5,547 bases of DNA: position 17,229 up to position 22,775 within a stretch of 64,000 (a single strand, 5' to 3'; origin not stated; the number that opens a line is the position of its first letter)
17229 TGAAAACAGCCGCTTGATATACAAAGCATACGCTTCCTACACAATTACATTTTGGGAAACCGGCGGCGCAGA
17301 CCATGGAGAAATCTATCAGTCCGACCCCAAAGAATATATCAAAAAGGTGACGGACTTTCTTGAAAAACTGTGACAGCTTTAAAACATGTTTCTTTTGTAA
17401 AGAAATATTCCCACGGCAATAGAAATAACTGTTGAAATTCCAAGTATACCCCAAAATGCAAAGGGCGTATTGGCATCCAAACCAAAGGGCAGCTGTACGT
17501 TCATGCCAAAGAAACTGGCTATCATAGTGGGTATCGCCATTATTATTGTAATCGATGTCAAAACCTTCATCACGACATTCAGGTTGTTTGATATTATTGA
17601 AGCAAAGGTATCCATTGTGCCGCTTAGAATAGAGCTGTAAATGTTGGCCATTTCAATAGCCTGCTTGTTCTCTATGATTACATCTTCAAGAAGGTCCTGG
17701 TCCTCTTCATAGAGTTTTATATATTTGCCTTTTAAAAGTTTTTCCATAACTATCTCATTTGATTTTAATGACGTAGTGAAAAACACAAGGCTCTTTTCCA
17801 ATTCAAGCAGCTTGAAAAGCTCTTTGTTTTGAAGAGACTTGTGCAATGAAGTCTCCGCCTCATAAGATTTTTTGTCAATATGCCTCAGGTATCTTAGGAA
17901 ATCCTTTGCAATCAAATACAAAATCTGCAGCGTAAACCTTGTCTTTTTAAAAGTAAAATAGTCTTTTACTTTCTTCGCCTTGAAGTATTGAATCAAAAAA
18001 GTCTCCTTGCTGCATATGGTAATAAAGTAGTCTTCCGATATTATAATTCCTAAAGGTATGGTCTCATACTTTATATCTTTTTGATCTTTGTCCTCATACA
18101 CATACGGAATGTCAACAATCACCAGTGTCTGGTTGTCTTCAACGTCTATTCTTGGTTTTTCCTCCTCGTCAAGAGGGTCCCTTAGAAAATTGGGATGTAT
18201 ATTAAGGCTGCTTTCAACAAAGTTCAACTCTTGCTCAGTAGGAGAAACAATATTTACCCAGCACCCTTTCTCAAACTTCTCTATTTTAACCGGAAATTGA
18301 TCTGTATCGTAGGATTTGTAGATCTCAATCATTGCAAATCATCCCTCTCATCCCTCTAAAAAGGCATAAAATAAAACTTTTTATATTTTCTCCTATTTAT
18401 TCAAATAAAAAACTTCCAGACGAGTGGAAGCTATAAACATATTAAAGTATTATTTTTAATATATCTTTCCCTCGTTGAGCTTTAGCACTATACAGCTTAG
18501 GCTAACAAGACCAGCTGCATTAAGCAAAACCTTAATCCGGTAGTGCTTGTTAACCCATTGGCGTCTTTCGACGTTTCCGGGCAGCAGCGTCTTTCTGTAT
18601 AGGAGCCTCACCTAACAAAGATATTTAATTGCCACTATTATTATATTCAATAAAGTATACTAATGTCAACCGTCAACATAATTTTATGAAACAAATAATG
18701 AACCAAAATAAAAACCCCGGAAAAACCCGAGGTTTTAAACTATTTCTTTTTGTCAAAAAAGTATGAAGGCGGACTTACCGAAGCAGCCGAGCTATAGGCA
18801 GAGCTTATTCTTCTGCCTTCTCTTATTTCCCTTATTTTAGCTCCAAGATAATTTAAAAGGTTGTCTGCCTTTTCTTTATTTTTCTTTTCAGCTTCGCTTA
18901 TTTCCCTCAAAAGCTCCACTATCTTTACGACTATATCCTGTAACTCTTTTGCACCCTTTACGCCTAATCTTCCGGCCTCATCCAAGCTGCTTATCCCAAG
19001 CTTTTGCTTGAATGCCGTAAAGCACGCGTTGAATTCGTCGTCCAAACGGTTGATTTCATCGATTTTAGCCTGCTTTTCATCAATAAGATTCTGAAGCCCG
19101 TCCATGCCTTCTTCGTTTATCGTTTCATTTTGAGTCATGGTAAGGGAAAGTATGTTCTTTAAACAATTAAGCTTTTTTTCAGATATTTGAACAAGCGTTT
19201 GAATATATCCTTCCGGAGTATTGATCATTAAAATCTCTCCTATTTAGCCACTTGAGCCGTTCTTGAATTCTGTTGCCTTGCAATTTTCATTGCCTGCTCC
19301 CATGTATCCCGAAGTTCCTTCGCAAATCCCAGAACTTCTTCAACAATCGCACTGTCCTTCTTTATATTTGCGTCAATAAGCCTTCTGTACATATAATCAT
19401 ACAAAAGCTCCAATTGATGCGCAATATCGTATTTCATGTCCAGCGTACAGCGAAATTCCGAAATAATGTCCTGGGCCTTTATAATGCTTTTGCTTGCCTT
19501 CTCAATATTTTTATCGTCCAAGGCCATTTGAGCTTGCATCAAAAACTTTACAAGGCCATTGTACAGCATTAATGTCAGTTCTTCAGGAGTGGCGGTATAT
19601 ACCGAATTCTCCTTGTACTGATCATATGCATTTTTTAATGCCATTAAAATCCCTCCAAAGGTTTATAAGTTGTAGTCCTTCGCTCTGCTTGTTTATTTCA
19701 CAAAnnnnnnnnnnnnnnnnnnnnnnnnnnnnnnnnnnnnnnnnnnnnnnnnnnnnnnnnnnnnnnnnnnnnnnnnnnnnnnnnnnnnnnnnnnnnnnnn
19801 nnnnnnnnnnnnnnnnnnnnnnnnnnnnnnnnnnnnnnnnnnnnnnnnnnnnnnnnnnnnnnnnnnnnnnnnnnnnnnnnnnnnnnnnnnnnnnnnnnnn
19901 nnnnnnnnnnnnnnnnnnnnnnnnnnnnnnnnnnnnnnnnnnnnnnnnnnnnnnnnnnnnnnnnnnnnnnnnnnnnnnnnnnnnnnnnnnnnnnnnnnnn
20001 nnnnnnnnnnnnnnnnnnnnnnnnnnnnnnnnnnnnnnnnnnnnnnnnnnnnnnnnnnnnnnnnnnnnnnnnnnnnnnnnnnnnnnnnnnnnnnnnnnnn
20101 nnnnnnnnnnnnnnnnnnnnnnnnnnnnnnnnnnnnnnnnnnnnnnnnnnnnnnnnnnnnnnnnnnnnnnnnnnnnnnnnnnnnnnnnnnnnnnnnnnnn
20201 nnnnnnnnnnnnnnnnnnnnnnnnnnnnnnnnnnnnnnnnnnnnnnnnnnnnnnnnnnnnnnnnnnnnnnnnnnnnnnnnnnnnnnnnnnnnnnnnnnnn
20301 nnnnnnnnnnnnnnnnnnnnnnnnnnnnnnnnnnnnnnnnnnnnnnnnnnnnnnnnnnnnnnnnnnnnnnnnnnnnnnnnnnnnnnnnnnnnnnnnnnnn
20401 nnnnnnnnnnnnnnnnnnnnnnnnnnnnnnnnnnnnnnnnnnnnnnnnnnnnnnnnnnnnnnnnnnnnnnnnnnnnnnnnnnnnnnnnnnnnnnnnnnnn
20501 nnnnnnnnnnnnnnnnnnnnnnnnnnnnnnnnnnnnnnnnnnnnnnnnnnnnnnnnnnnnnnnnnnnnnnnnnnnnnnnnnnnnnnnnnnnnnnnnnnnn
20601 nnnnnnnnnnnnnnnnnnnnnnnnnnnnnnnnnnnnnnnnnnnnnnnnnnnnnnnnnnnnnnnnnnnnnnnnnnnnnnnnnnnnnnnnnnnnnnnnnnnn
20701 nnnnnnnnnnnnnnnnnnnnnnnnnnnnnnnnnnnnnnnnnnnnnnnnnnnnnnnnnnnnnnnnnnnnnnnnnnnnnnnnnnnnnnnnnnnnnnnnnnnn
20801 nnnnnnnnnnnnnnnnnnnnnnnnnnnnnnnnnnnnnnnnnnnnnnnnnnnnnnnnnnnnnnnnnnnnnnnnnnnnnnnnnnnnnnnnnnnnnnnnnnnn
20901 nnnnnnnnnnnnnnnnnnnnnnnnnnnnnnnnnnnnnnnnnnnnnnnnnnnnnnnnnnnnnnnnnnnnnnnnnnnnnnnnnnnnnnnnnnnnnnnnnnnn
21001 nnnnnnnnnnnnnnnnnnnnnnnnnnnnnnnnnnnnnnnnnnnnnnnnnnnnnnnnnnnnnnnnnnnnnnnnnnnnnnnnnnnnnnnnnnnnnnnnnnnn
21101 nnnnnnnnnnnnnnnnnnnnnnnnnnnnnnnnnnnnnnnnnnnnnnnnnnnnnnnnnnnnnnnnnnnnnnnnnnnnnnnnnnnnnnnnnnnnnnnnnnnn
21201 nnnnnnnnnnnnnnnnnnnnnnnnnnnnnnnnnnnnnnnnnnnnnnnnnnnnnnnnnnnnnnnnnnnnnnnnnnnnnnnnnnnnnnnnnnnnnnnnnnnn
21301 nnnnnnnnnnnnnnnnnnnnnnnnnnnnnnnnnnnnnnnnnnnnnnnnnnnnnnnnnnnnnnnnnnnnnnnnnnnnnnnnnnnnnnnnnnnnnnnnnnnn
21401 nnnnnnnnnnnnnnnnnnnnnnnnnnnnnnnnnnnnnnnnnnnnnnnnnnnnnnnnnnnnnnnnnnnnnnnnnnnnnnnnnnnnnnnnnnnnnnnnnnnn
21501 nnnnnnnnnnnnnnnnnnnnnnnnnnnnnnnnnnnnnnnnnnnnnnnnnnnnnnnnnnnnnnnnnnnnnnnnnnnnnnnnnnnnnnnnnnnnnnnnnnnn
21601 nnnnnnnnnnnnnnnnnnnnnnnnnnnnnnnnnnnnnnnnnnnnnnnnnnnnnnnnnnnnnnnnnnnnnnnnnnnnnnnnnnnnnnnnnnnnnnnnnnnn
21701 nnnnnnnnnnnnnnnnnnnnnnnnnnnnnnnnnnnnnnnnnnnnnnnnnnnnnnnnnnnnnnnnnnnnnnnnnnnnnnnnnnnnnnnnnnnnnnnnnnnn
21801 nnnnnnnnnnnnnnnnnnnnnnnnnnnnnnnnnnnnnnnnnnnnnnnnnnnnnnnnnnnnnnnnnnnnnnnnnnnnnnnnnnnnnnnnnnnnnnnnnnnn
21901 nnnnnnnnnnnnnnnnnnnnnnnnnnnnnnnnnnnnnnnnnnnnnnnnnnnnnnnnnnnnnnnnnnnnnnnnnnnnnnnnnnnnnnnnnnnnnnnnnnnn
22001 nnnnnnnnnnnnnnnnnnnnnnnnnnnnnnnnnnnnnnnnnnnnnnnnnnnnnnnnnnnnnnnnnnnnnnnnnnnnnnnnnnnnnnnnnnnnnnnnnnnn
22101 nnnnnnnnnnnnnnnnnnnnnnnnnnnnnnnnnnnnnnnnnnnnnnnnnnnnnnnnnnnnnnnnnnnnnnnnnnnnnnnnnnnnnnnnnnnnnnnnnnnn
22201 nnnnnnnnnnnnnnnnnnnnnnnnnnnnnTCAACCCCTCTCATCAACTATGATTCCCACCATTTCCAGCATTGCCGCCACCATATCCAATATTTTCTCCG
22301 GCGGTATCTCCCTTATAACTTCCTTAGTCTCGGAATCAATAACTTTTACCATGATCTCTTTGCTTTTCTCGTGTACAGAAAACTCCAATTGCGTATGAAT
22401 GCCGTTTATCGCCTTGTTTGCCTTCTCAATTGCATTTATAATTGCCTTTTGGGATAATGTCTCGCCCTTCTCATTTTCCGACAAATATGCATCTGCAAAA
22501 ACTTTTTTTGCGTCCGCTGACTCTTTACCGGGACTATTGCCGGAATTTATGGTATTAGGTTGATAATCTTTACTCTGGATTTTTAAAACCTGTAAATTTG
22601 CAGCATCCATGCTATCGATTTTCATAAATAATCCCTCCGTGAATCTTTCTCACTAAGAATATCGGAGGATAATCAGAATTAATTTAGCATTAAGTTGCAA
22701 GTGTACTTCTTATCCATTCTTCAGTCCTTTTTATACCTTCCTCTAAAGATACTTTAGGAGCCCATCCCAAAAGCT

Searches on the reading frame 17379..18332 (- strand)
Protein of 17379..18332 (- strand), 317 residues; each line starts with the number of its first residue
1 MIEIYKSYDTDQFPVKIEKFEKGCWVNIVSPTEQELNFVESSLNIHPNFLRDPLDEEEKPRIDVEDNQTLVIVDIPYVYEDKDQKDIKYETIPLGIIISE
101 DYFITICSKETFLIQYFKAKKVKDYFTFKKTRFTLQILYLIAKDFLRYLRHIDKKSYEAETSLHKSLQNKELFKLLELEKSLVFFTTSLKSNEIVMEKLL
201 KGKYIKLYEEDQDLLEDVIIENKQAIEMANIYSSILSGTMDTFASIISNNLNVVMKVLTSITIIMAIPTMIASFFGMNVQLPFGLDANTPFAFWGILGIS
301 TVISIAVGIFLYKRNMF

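Call 31: search_protein_families(library=pfam, proteins=[window:17379-18332:-], max_evalue=0.001)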
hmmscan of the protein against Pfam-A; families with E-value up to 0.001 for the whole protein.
window:17379-18332:- (317 aa): 1 family
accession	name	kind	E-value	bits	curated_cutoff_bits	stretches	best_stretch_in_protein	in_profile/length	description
PF01544.23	CorA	-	1.3e-56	192.5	27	1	22-313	3-292/292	CorA-like Mg2+ transporter protein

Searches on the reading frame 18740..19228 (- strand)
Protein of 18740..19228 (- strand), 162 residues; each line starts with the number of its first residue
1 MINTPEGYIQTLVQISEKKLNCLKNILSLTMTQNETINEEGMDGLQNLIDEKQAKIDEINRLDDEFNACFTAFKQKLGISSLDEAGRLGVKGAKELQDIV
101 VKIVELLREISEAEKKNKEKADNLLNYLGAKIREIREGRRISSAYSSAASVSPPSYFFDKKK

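Call 31: search_protein_families(library=pfam, proteins=[window:18740-19228:-], max_evalue=0.001)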
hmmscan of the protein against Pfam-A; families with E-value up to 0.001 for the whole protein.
window:18740-19228:- (162 aa): 2 families
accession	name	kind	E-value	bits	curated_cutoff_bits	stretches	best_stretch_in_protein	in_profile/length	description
PF05130.17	FlgN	-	9.8e-17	62.2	30.5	1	9-150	3-144/147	FlgN protein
PF10303.14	DUF2408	-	0.00038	21.5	25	0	94-148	6-61/130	Protein of unknown function (DUF2408)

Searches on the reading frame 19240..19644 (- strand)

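Call 31: search_protein_families(library=pfam, proteins=[window:19240-19644:-], max_evalue=0.001)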
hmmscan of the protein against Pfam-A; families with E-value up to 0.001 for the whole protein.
window:19240-19644:- (134 aa): 1 family
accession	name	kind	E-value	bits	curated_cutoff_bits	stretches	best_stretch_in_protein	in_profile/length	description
PF02561.19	FliS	-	1.1e-41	142.1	26.7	1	7-119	1-115/115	Flagellar protein FliS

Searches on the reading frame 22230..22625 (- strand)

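Call 31: search_protein_families(library=pfam, proteins=[window:22230-22625:-], max_evalue=0.001)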
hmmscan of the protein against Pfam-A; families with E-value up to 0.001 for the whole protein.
window:22230-22625:- (131 aa): 1 family
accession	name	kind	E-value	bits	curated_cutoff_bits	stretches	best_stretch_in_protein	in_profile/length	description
PF03646.20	FlaG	-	1.1e-30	106.2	23.8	1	35-129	7-101/101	FlaG protein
